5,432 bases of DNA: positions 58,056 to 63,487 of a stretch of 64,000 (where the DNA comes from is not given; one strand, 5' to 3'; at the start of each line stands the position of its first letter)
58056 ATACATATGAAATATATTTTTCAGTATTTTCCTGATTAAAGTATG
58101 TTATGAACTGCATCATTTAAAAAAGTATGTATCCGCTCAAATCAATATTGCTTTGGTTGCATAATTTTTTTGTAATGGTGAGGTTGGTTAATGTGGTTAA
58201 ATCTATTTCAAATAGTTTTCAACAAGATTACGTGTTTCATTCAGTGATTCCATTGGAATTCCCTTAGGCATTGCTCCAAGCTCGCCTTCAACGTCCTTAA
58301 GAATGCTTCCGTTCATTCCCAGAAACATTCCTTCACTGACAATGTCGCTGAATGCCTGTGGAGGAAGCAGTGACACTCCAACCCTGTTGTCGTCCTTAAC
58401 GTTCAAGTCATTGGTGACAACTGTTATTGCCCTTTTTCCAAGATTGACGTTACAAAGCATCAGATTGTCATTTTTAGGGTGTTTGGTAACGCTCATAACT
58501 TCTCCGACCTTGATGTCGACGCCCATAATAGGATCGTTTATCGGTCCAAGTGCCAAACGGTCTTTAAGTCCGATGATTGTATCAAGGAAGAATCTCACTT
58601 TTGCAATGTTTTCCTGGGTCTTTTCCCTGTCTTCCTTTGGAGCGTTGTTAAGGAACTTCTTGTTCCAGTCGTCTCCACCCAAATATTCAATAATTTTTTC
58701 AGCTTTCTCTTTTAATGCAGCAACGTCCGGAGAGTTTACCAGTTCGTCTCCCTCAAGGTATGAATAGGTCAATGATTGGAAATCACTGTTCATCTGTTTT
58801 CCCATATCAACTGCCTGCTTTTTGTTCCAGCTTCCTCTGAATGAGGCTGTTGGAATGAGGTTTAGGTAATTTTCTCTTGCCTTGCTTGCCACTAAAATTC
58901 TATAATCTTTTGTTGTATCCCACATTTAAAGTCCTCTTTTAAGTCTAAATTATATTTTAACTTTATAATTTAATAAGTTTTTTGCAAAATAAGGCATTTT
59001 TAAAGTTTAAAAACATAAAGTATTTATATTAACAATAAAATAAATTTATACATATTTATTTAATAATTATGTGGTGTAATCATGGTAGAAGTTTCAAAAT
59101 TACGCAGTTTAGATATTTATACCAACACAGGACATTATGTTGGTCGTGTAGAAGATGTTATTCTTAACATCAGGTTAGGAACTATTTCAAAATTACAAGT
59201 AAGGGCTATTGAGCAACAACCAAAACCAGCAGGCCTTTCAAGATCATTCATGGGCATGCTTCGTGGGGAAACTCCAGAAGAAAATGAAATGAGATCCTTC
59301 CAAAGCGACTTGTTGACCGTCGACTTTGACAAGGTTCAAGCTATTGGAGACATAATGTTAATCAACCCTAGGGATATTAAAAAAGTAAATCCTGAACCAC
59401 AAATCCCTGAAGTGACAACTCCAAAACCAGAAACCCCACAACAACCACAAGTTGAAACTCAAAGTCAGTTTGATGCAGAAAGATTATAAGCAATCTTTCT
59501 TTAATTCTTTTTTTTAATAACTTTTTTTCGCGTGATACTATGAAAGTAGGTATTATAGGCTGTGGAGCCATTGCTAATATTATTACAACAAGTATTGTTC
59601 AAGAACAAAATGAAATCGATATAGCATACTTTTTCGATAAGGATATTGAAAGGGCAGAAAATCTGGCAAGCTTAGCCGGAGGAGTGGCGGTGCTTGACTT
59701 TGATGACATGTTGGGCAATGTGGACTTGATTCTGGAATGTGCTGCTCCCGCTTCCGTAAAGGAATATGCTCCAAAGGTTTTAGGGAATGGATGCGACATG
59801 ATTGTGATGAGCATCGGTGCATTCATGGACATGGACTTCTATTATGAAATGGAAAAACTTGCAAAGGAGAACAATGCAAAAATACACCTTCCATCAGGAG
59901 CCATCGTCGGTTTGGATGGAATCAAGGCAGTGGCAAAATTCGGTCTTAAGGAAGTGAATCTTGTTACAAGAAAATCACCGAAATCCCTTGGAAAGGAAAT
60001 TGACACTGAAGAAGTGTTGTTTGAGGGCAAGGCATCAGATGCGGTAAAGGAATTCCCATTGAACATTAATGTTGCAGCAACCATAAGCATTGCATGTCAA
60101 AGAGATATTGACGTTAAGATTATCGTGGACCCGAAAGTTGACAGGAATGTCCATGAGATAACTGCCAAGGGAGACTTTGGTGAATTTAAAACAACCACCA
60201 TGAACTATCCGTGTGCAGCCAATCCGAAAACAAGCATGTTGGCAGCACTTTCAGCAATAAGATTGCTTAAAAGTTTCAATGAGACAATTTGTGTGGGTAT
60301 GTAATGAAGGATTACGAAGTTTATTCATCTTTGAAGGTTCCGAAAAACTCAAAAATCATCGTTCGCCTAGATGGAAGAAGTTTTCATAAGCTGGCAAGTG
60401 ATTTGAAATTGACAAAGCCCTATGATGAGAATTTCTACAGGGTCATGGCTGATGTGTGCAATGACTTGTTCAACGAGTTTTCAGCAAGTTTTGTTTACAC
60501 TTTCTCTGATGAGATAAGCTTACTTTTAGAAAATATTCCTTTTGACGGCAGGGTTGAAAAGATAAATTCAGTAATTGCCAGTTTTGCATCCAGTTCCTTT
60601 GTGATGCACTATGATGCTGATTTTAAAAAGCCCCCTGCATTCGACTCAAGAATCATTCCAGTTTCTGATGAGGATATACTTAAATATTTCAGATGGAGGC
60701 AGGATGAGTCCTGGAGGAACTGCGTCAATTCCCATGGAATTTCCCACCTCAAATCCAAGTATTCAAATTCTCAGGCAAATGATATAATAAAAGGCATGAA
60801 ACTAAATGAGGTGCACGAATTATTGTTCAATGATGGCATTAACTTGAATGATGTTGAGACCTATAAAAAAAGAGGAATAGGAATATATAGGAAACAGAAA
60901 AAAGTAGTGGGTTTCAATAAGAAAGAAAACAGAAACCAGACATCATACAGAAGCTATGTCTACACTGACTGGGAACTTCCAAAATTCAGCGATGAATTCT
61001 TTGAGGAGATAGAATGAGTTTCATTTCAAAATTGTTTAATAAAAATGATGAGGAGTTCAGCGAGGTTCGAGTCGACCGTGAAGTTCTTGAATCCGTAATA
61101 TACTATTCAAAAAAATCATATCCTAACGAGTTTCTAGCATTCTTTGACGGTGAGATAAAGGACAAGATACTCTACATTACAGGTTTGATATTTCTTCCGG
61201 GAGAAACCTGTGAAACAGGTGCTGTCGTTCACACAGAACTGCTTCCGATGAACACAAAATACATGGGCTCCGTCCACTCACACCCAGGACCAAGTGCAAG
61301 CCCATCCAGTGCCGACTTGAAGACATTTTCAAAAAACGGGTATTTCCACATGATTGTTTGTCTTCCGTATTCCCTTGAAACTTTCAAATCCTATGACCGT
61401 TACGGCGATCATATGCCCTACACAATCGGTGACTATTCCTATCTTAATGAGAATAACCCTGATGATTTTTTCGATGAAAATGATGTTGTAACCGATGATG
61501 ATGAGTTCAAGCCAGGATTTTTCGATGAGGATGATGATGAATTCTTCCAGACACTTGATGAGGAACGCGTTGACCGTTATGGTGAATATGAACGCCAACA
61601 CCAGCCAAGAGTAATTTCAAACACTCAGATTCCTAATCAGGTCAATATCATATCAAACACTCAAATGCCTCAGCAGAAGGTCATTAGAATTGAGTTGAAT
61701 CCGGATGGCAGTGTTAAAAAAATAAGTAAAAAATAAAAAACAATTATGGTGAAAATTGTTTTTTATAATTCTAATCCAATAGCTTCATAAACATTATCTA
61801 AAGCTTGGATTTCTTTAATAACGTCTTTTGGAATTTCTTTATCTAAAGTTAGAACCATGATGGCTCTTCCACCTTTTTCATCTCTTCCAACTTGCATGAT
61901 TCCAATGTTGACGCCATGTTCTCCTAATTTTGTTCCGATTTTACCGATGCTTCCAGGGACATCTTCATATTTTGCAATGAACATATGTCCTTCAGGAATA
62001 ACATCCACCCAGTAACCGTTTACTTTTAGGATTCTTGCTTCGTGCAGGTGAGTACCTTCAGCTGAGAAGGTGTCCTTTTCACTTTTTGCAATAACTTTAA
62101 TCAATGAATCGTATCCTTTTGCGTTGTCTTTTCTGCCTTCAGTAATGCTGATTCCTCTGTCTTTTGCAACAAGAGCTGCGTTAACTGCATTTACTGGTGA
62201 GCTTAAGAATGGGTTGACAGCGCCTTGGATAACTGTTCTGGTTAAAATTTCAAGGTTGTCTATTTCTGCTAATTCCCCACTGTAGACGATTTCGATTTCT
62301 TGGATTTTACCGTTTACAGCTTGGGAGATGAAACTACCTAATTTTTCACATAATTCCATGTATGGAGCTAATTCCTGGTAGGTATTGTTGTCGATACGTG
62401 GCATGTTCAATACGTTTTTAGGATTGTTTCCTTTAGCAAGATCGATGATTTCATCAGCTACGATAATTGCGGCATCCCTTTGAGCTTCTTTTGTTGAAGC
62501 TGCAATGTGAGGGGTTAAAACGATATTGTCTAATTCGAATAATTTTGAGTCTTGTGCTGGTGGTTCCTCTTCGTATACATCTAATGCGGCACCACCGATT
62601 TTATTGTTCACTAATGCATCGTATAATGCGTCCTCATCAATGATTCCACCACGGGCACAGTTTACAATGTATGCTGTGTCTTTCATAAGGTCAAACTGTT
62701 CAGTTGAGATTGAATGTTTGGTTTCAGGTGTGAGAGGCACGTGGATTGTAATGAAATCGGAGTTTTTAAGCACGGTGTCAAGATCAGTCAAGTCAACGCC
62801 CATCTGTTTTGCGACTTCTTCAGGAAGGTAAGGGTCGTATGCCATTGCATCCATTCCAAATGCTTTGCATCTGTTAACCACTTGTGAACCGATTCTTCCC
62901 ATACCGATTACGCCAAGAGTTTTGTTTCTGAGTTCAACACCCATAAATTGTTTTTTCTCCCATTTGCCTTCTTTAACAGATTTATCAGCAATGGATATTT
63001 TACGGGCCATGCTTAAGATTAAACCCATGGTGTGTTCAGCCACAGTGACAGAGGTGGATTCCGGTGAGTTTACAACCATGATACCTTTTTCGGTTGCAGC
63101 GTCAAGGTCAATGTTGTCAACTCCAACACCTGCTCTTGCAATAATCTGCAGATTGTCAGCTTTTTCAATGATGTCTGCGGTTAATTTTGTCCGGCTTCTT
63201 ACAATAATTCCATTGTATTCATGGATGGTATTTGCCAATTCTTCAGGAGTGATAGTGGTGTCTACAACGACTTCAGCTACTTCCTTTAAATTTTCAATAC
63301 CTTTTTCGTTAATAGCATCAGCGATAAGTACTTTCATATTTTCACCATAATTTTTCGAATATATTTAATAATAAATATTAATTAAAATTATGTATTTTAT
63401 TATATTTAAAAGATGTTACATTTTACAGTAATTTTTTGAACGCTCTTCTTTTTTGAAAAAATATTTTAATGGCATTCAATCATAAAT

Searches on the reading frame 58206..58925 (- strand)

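Call 7: search_protein_families(library=pfam, proteins=[window:58206-58925:-], max_evalue=0.001)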
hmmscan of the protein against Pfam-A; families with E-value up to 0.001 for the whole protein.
window:58206-58925:- (240 aa): 2 families
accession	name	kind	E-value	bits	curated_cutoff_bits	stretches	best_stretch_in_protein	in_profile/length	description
PF18489.6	Alpha_Helical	-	1.6e-54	183.9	32.4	1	1-127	1-127/127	Alpha helical domain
PF01588.26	tRNA_bind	-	6.4e-13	49.1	27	1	138-218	1-86/96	Putative tRNA binding domain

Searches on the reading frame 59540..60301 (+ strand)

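Call 7: search_protein_families(library=pfam, proteins=[window:59540-60301:+], max_evalue=0.001)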
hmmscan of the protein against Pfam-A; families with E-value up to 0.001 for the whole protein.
window:59540-60301:+ (254 aa): 4 families
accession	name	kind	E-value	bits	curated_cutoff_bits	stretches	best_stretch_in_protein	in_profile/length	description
PF01958.23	Asp_DH_C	-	3.8e-32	110.8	27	1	155-240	2-89/89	Aspartate dehydrogenase, C-terminal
PF03447.22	NAD_binding_3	-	2e-20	74.1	24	1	7-118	1-116/116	Homoserine dehydrogenase, NAD binding domain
PF01408.29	GFO_IDH_MocA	-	3e-07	31.6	24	1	1-89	1-91/120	Oxidoreductase family, NAD-binding Rossmann fold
PF03807.23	F420_oxidored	-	8.9e-05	23.5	21.6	1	2-89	1-88/94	NADP oxidoreductase coenzyme F420-dependent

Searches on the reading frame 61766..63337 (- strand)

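Call 44: search_protein_families(library=pfam, proteins=[window:61766-63337:-], max_evalue=0.001)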
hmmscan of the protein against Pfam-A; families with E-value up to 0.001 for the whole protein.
window:61766-63337:- (524 aa): 5 families
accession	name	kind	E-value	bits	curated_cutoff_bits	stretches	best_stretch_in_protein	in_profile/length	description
PF02826.25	2-Hacid_dh_C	-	2.4e-68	229.5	25.1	1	104-279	1-178/178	D-isomer specific 2-hydroxyacid dehydrogenase, NAD binding domain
PF00389.36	2-Hacid_dh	-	1.3e-38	132.1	24.6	1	3-311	1-134/134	D-isomer specific 2-hydroxyacid dehydrogenase, catalytic domain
PF19304.4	PGDH_inter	-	2.5e-29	102.2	27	1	323-437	2-116/119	D-3-phosphoglycerate dehydrogenase intervening domain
PF01842.31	ACT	-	1.6e-11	44.2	27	1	455-514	5-65/66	ACT domain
PF22629.2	ACT_AHAS_ss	-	0.00025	21.6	27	1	458-518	6-67/67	AHAS small subunit-like ACT domain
